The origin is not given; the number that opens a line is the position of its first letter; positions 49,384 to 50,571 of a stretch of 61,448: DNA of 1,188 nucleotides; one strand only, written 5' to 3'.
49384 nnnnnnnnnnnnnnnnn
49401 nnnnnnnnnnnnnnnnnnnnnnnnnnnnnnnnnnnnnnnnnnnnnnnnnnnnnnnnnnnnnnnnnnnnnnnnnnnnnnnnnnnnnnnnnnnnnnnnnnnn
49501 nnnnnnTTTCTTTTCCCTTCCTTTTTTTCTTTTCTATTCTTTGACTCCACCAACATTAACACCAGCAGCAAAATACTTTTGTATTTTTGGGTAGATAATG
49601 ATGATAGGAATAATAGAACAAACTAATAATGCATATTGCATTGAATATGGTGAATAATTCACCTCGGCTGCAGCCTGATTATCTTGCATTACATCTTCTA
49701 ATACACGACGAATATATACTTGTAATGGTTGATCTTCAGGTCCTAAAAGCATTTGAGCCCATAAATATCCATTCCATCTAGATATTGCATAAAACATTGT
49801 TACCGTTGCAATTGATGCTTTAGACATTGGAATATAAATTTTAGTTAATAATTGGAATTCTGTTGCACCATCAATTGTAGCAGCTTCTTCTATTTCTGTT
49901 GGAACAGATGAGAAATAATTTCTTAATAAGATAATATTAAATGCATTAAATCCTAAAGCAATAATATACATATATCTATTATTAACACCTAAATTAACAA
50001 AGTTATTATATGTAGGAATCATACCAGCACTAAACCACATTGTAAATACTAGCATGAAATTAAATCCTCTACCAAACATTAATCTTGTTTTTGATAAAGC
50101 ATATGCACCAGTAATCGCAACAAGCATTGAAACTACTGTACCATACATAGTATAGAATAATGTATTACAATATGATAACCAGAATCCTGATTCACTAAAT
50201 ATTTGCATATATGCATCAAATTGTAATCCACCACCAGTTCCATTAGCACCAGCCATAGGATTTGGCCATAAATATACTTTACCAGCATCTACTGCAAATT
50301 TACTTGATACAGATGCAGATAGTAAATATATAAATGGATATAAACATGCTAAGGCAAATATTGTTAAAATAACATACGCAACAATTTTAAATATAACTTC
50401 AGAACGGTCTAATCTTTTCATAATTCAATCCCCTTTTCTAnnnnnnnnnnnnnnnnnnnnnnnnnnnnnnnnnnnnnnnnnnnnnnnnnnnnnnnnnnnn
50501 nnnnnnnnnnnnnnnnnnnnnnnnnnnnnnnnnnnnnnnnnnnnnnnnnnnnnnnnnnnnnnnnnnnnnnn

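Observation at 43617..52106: Pectin-type CUT1 ABC operon with five unassignable polytopic membrane proteins, four of them bracketing the MalK-type ATPase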

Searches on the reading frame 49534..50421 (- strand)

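Call 3: search_protein_families(library=pfam, proteins=[window:49534-50421:-], max_evalue=1)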
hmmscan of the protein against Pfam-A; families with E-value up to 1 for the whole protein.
window:49534-50421:- (295 aa): 1 family
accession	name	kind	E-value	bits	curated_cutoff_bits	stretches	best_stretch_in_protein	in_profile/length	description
PF00528.27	BPD_transp_1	-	5.9e-11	42.9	26.4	1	122-288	35-182/184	Binding-protein-dependent transport system inner membrane component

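Call 4: search_protein_families(library=ncbifam, proteins=[window:49534-50421:-], max_evalue=1)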
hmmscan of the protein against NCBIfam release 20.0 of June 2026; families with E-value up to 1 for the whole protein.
window:49534-50421:- (295 aa): 12 families
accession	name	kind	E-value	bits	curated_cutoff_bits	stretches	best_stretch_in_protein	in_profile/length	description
NF008210.0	PRK10973.1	equivalog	1e-15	58.2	297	1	76-288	69-276/281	sn-glycerol-3-phosphate ABC transporter permease UgpE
NF008231.0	PRK10998.1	equivalog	8.3e-14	51.8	261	1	13-295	14-296/296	maltose ABC transporter permease MalG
NF040932.1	ABC_arch_GlcU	equivalog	1.1e-10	41.6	340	1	13-290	3-266/272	glucose ABC transporter permease GlcU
TIGR03416.1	ABC_choXWV_perm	equivalog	1.2e-05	24.9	363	1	74-206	78-209/267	choline ABC transporter permease subunit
TIGR01581.1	Mo_ABC_porter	hypoth_equivalog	1.8e-05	24.4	210.3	1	160-228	116-183/225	ABC transporter permease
NF040931.1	ABC_arch_GlcT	equivalog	0.00029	20.6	360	1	135-208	130-204/278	glucose ABC transporter permease GlcT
TIGR02141.1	modB_ABC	equivalog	0.0039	16.8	182.6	1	151-209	82-142/208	molybdate ABC transporter permease subunit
TIGR03262.1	PhnU2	equivalog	0.005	15.5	593.25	1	63-125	35-97/546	putative 2-aminoethylphosphonate ABC transporter permease subunit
NF043073.1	MMSYN1_0195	equivalog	0.005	15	1250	1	66-115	41-90/1021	spermidine/putrescine ABC transporter permease/substrate-binding protein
NF040839.1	tungstate_WtpB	equivalog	0.0064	16.1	340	1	126-208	102-186/251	tungstate ABC transporter permease WtpB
TIGR02138.1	phosphate_pstC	equivalog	0.0074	15.3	196.45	1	165-216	170-220/296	phosphate ABC transporter permease subunit PstC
TIGR02139.1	permease_CysT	equivalog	0.011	15.4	246.1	1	127-215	109-199/265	sulfate ABC transporter permease subunit CysT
